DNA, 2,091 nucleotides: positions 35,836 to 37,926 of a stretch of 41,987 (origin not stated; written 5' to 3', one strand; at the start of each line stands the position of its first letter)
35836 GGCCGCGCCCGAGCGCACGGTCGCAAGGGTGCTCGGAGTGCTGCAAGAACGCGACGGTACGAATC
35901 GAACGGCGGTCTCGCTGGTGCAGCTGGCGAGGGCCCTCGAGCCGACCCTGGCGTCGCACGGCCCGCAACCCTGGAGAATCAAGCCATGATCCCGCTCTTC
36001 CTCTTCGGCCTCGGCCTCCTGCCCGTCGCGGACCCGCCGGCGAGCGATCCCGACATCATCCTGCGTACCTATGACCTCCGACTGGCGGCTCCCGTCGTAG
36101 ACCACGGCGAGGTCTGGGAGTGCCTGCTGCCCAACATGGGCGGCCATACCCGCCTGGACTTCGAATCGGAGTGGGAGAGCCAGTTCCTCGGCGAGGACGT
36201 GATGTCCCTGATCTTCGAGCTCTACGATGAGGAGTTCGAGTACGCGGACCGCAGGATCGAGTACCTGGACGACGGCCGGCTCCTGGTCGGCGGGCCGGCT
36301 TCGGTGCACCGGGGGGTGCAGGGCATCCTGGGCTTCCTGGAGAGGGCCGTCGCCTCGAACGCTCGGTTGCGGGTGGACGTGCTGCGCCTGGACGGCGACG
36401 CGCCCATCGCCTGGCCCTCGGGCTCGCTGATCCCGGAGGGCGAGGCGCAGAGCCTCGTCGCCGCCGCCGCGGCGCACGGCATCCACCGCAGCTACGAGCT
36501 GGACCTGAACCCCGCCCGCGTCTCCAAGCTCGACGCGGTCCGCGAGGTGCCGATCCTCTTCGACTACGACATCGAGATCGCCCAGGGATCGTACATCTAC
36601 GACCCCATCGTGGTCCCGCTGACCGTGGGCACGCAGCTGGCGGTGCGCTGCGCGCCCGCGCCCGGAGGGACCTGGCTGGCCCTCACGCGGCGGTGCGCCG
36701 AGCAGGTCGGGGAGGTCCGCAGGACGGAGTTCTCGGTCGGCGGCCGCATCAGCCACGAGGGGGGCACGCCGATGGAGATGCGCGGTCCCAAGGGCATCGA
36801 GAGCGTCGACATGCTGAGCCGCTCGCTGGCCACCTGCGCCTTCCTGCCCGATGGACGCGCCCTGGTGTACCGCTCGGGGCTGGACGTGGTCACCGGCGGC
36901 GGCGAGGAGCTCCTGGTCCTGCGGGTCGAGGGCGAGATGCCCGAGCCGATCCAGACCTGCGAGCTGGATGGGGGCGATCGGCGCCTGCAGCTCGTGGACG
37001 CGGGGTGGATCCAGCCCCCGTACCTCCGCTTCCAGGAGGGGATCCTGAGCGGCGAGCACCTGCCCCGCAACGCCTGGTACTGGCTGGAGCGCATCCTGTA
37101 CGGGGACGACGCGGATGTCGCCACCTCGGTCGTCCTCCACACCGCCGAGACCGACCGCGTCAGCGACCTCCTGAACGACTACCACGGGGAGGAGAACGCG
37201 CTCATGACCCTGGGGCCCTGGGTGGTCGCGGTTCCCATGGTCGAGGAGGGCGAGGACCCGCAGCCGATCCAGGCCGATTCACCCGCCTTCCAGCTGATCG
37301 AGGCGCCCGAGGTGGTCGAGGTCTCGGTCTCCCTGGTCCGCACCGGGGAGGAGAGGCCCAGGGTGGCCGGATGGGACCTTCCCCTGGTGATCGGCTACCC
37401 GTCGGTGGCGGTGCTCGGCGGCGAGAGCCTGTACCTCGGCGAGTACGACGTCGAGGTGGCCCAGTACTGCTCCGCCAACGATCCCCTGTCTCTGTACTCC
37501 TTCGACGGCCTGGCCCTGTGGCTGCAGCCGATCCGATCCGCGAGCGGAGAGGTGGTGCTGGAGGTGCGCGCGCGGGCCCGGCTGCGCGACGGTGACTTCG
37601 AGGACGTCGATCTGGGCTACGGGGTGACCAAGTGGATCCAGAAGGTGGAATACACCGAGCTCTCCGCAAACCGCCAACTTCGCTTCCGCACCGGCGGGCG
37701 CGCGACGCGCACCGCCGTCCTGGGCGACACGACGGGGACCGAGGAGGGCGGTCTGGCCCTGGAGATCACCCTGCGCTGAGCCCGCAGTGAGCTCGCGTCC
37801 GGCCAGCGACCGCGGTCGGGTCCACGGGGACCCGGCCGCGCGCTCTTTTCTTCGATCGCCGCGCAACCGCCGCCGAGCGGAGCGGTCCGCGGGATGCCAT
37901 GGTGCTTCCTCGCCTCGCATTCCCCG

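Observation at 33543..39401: ECF sigma / ZAS–TM–HEAT anti-sigma / secreted 597-aa unknown protein / secreted HEAT–vWA protein module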

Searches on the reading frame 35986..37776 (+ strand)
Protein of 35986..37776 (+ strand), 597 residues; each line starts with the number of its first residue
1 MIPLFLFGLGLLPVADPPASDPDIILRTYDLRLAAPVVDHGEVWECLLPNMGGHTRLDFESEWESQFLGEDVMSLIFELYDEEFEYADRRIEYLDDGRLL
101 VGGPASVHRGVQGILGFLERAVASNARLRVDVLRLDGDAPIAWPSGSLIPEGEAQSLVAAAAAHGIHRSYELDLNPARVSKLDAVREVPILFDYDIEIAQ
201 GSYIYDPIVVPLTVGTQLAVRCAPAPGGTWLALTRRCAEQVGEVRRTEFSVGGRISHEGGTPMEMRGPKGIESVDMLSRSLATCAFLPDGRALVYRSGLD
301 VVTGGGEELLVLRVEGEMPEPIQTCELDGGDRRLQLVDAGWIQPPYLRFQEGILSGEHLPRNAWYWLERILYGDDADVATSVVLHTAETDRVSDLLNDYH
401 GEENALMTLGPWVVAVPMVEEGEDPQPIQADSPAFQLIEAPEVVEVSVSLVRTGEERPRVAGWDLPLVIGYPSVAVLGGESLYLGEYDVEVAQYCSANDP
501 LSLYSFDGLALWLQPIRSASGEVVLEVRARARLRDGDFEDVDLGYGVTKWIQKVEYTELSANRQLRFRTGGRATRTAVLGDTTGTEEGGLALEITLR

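Call 7: search_protein_families(library=pfam, proteins=[window:35986-37776:+], max_evalue=1)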
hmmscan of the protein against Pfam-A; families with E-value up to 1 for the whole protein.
window:35986-37776:+ (597 aa): 0 families

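Call 8: search_protein_families(library=ncbifam, proteins=[window:35986-37776:+], max_evalue=1)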
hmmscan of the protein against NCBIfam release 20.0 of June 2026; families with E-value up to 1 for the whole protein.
window:35986-37776:+ (597 aa): 1 family
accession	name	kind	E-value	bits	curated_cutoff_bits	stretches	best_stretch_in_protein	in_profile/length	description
NF007476.0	PRK10062.1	equivalog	0.21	10.9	475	1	169-214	36-77/303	hypothetical protein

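Call 9: find_homologous_proteins(query=window:35986-37776:+)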
Query window:35986-37776:+ (597 aa): 8 proteins with E <= 0.001 among 8000 candidates.
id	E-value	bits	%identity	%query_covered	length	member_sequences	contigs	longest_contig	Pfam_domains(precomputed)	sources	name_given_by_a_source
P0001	0.0e+0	1345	100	100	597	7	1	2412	-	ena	-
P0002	5.7e-70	255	35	90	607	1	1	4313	-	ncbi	-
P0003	3.5e-56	209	30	98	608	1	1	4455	-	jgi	jgi:hypothetical protein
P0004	1.6e-49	187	29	98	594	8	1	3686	-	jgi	jgi:hypothetical protein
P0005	3.5e-47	180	33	96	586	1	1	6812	-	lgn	-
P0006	8.7e-45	172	31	96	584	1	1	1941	-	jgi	jgi:hypothetical protein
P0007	7.4e-42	162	30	96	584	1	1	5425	-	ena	-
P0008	3.5e-9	54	32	23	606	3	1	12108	-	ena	-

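Call 11: find_encoding_contigs(protein=P0008, flank=8000, max_places=3)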
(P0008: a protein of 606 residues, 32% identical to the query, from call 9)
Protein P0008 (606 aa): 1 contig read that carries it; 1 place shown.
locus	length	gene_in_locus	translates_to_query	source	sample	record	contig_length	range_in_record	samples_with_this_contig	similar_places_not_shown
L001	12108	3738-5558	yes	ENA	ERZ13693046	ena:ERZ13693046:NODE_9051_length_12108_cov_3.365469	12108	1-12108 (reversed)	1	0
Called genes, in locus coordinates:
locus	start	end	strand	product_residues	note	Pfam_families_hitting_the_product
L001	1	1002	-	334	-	?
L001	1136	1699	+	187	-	PF07638:Sigma70_ECF (weak), PF04542:Sigma70_r2, PF08281:Sigma70_r4_2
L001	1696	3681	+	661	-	PF13646:HEAT_2 (faint)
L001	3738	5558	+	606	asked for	-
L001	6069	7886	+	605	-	PF00009:GTP_EFTU, PF22042:EF-G_D2, PF03144:GTP_EFTU_D2, PF00679:EFG_C, PF21018:BipA_C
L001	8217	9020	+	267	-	-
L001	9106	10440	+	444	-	PF01523:PmbA_TldD_1st (faint), PF19290:PmbA_TldD_2nd, PF19289:PmbA_TldD_3rd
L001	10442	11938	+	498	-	PF01523:PmbA_TldD_1st, PF19290:PmbA_TldD_2nd, PF19289:PmbA_TldD_3rd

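Call 12: find_encoding_contigs(protein=P0005, flank=8000, max_places=3)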
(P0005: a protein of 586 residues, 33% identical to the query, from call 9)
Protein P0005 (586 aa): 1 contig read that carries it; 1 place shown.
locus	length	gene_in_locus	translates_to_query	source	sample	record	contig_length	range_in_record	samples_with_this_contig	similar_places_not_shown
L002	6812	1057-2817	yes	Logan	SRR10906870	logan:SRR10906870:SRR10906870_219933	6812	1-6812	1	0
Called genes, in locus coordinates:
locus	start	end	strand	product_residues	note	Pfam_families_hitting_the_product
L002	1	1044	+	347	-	?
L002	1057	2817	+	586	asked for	-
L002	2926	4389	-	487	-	PF03150:CCP_MauG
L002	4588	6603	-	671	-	PF00009:GTP_EFTU, PF22042:EF-G_D2, PF14492:EFG_III, PF03764:EFG_IV, PF00679:EFG_C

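Call 13: find_encoding_contigs(protein=P0007, flank=8000, max_places=3)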
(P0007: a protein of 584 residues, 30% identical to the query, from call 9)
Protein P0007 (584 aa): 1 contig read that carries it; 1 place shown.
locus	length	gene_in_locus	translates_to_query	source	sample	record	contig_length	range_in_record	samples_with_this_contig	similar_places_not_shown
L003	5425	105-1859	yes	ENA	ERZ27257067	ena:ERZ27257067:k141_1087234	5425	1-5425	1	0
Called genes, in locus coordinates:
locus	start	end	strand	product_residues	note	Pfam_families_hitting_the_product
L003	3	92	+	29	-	?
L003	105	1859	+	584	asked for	-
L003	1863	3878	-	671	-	PF00009:GTP_EFTU, PF22042:EF-G_D2, PF14492:EFG_III, PF03764:EFG_IV, PF00679:EFG_C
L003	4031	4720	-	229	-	PF00691:OmpA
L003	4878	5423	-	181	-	?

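Call 14: find_encoding_contigs(protein=P0002, flank=8000, max_places=3)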
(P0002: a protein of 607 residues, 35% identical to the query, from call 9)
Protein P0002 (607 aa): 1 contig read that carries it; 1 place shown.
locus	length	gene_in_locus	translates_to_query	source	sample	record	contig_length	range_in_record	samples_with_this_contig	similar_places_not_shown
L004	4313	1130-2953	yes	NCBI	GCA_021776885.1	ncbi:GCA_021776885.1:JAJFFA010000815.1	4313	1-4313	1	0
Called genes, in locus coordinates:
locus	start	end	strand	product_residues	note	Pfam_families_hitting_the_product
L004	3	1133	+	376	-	?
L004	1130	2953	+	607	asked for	-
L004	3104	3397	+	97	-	PF00830:Ribosomal_L28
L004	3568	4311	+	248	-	?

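Call 15: find_encoding_contigs(protein=P0003, flank=8000, max_places=3)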
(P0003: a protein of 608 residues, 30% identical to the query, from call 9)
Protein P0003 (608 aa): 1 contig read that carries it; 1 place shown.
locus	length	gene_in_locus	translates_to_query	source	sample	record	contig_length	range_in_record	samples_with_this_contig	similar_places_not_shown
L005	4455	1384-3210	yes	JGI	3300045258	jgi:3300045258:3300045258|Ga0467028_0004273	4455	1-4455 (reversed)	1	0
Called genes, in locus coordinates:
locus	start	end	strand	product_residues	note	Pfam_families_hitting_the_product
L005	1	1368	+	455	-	?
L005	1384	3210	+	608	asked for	-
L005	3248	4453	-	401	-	?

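Call 16: find_encoding_contigs(protein=P0004, flank=8000, max_places=3)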
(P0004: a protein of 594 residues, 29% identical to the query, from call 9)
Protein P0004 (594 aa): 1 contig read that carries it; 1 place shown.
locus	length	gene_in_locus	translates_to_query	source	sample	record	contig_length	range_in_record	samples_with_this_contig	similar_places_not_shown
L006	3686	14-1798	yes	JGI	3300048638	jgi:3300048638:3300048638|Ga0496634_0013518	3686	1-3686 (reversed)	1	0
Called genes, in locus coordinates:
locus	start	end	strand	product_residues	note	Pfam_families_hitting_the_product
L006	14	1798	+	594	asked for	-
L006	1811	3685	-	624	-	?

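Call 17: find_encoding_contigs(protein=P0001, flank=10000, max_places=3)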
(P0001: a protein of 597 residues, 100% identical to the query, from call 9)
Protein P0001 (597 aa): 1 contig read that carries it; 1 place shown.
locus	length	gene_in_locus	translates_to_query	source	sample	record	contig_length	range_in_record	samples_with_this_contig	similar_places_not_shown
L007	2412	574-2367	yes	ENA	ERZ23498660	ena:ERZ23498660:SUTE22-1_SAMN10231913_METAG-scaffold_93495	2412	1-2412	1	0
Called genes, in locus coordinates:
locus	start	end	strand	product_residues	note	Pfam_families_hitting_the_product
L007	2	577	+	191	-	?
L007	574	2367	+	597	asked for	-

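Call 26: predict_structure(alignment_id=A1)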
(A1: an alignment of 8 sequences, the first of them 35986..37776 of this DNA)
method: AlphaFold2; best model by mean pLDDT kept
length: 597 residues; sequences in the alignment: 8
mean_pLDDT: 74.2   pTM: 0.79
mean pLDDT of the five models: 74.2, 71.3, 65.6, 61.8, 60.8
residues with pLDDT >= 90: 154; 70-90: 249; 50-70: 94; < 50: 100
segments of 3 or more residues with pLDDT < 50: 1-20, 52-64, 196-204, 302-304, 351-379, 487-499, 543-550
pLDDT, mean of each block of 10 residues (from residue 1): 43 41 81 79 67 39 64 90 83 90 90 92 90 83 87 93 92 84 85 52 55 87 89 90 70 53 55 80 92 90 69 90 81 86 81 33 30 38 76 83 82 81 67 71 91 79 91 87 55 42 72 90 90 70 44 72 82 79 69 92
secondary structure, 60 per line:
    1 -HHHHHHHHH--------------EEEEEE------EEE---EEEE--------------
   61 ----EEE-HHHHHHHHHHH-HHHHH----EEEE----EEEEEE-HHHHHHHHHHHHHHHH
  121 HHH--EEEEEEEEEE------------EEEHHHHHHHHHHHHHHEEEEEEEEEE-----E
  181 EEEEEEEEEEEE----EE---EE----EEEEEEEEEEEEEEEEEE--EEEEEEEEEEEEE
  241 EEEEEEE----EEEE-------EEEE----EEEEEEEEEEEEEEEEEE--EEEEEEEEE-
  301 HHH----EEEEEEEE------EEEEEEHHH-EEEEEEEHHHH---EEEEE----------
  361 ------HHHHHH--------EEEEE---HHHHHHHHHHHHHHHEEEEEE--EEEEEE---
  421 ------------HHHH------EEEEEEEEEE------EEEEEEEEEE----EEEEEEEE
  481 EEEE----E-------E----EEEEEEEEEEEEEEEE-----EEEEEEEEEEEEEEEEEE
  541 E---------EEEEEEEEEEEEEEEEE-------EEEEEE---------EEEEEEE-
elements in order: H2-10 E25-30 E37-39 E43-46 E65-67 H69-79 H81-85 E90-93 E98-103 H105-123 E126-135 E148-150 H151-164 E165-174 E180-192 E208-225 E228-247 E252-255 E263-266 E271-288 E291-299 E308-315 E322-327 E332-338 H339-342 E346-350 H367-372 E381-385 H389-403 E404-409 E412-417 H433-436 E443-452 E459-468 E473-484 E502-517 E523-541 E551-567 E575-580 E590-596

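Call 28: search_protein_representatives(alignment_id=A1)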
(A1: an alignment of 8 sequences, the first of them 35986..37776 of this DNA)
Query: 8 sequences, 582 profile positions. Proteins with E-value up to 0.001 (for the whole library): 1755; up to 1e-10: 959; up to 1e-30: 273. The best 150 are listed.
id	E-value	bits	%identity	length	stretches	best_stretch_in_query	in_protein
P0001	1.2e-225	767.2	-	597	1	1-580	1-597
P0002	1.6e-222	756.9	-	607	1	1-580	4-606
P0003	3.2e-216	736.1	-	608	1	1-580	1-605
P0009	1.0e-165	569.4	-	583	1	1-580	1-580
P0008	2.1e-158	545.2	-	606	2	1-349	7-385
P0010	4.2e-148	511.2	-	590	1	29-580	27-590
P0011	2.2e-139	482.4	-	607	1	22-580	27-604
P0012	3.8e-135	468.4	-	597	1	2-580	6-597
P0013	3.4e-134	465.3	-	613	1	5-580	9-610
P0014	3.3e-120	419.1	-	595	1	6-580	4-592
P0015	4.7e-120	418.6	-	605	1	1-579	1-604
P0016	5.3e-119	415.1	-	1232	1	2-580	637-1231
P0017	1.3e-118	413.8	-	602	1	1-580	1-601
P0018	2.2e-117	409.7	-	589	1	5-580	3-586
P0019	4.0e-117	408.9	-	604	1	1-579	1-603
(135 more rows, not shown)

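Call 35: find_related_loci(query=A1, collection=genome_contigs, flank=7000)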
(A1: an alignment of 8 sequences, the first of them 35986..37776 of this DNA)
Query A1 (597 aa) in genome_contigs; peptide patterns used: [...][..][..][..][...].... (x = any residue, [..] = any of these).
61 stretches matched a pattern; 35 encode a relative of the query (tblastn E <= 1e-3); 35 distinct loci.
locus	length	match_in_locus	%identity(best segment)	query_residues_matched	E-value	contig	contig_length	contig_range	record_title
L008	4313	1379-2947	35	58-595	7e-75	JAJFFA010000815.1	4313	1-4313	MAG: Planctomycetota bacterium isolate OFTM79 OFTM79_814, whole genome shotgun sequence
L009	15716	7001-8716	31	4-581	5e-58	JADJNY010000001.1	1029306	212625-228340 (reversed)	MAG: Planctomycetota bacterium isolate Fred_18-Q3-R57-64_BAT3C.229 tig00002613-10-10276060, whole genome shotgun sequenc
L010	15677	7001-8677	30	25-597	5e-48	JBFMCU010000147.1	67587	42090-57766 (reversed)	MAG: Planctomycetota bacterium isolate MAG201 MAG201_147, whole genome shotgun sequence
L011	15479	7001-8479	28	23-533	2e-47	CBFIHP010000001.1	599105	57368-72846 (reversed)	MAG: Planctomycetota bacterium isolate Co_bin_786_permissive genome assembly, contig: Co_bin_786_permissive_c1, whole ge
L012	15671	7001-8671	31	26-596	8e-47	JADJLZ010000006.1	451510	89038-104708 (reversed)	MAG: Planctomycetota bacterium isolate EsbW_18-Q3-R4-48_BAT3C.505 tig00004266-10-4511430, whole genome shotgun sequence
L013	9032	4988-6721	30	1-596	3e-46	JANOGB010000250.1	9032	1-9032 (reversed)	MAG: Planctomycetota bacterium isolate SOY_64_metabat_319 SOY_64_k141_2237815, whole genome shotgun sequence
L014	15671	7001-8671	30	26-596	7e-46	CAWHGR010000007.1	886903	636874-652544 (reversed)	MAG: uncultured Planctomycetota bacterium isolate MFD02134.bin.2.236 genome assembly, contig: contig_7284, whole genome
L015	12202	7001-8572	27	25-565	4e-45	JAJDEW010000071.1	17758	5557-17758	MAG: Planctomycetota bacterium isolate OFTM43 OFTM43_70, whole genome shotgun sequence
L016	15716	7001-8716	29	4-596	3e-43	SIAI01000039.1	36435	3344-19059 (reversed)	MAG: Planctomycetota bacterium isolate Baikal-deep-G170 BACOMB-C4959, whole genome shotgun sequence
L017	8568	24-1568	28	96-596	7e-43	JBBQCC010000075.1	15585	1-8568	MAG: Planctomycetota bacterium isolate Co_metawrap_1282 Cmw_1282_k141_19223379_length_15585_cov_7.9893, whole genome sho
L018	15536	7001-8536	30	72-594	7e-36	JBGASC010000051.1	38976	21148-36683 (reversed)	MAG: Planctomycetota bacterium isolate MAG_AAO_H10.66 AAOH10-66_opera_contig_3846, whole genome shotgun sequence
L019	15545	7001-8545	29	25-567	1e-34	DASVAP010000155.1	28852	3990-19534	MAG TPA_asm: Planctomycetota bacterium isolate SMAG_U1956 k141_1852561, whole genome shotgun sequence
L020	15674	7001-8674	30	23-597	4e-49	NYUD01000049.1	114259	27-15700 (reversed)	MAG: Planctomycetota bacterium isolate CPC51 MHASMcontig_866155, whole genome shotgun sequence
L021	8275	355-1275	29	16-319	1e-16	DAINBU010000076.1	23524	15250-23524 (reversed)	MAG TPA_asm: Planctomycetota bacterium isolate CTOTU25974 NODE_492_length_23524_cov_5.318420, whole genome shotgun seque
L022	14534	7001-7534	25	117-293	1e-10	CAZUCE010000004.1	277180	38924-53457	MAG TPA_asm: uncultured Planctomycetaceae bacterium isolate SRP114822_co2_97 genome assembly, contig: NODE_7_length_2771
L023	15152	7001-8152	27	99-527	6e-10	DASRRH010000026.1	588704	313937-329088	MAG TPA_asm: Planctomycetota bacterium isolate SMAG_U4581 k141_2221179, whole genome shotgun sequence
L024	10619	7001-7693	30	97-327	2e-7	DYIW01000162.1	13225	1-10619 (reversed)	MAG TPA_asm: Phycisphaera mikurensis isolate FI88_71_9 Afr_mines_FI88_1612_length_13225_cov_3_857479, whole genome shotg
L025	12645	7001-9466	27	88-321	2e-7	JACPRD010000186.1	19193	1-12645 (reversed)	MAG: Planctomycetota bacterium isolate NC_groundwater_670_Ag_B-0.1um_68_49 B_1_S1_Biohub_coassembly_k141_5056568, whole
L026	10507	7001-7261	37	166-251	2e-7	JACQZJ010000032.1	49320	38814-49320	MAG: Planctomycetota bacterium isolate NC_groundwater_1564_Pr4_S-0.65um_71_10 SR1-18-Sp65_coassembly_scaffold_108359, wh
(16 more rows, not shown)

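Call 37: search_protein_families(library=pfam, alignment_id=A2, max_evalue=1)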
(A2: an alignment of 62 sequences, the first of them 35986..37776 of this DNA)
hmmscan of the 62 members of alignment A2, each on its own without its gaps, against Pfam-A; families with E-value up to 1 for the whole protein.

A. member 1, window:35986-37776:+ (597 aa): 0 families

B. families by the number of members that match (of 62 scanned): 18 families
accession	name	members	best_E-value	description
PF03958.22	Secretin_N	7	0.0056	Bacterial type II/III secretion system short domain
PF19919.4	bpX3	1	0.011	MoxR-vWA-beta-propeller ternary system domain bpX3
PF15370.11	NOPCHAP1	1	0.052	NOP protein chaperone 1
PF21992.2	DUF6927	1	0.062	Domain of unknown function (DUF6927)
PF18914.6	DUF5666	1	0.089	Domain of unknown function (DUF5666)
PF23923.1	DUF7262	1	0.09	Family of unknown function (DUF7262)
PF05685.18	Uma2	1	0.1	Putative restriction endonuclease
PF12277.13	DUF3618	1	0.11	Protein of unknown function (DUF3618)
PF07080.17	DUF1348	1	0.12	Protein of unknown function (DUF1348)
PF18140.6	PCC_BT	1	0.13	Propionyl-coenzyme A carboxylase BT domain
PF21279.3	YhfX-like_C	1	0.14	YhfX-like, C-terminal domain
PF04519.19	Bactofilin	1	0.16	Polymer-forming cytoskeletal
PF09105.16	SelB-wing_1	1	0.16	Elongation factor SelB, winged helix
PF23963.1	DUF7291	1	0.18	Family of unknown function (DUF7291)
PF02954.25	HTH_8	1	0.19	Bacterial regulatory protein, Fis family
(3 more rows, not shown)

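Call 39: search_solved_structures(query=A2, max_evalue=10, show_alignments=2)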
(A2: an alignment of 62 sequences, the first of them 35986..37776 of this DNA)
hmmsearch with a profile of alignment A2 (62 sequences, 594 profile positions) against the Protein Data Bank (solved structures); distinct sequences matched with E-value up to 10: 4.
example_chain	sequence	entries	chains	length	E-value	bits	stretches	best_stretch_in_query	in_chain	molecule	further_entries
9u5s_A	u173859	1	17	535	0.013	17.4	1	444-576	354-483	Outer membrane lipoprotein BfpB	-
2zii_A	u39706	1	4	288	0.49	12.3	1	522-569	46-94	Vacuolar protein sorting-associated protein 74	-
4tu3_A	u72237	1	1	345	0.64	11.9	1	522-569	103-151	Vacuolar protein sorting-associated protein 74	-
2zih_A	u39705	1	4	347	0.65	11.9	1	522-569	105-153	Vacuolar protein sorting-associated protein 74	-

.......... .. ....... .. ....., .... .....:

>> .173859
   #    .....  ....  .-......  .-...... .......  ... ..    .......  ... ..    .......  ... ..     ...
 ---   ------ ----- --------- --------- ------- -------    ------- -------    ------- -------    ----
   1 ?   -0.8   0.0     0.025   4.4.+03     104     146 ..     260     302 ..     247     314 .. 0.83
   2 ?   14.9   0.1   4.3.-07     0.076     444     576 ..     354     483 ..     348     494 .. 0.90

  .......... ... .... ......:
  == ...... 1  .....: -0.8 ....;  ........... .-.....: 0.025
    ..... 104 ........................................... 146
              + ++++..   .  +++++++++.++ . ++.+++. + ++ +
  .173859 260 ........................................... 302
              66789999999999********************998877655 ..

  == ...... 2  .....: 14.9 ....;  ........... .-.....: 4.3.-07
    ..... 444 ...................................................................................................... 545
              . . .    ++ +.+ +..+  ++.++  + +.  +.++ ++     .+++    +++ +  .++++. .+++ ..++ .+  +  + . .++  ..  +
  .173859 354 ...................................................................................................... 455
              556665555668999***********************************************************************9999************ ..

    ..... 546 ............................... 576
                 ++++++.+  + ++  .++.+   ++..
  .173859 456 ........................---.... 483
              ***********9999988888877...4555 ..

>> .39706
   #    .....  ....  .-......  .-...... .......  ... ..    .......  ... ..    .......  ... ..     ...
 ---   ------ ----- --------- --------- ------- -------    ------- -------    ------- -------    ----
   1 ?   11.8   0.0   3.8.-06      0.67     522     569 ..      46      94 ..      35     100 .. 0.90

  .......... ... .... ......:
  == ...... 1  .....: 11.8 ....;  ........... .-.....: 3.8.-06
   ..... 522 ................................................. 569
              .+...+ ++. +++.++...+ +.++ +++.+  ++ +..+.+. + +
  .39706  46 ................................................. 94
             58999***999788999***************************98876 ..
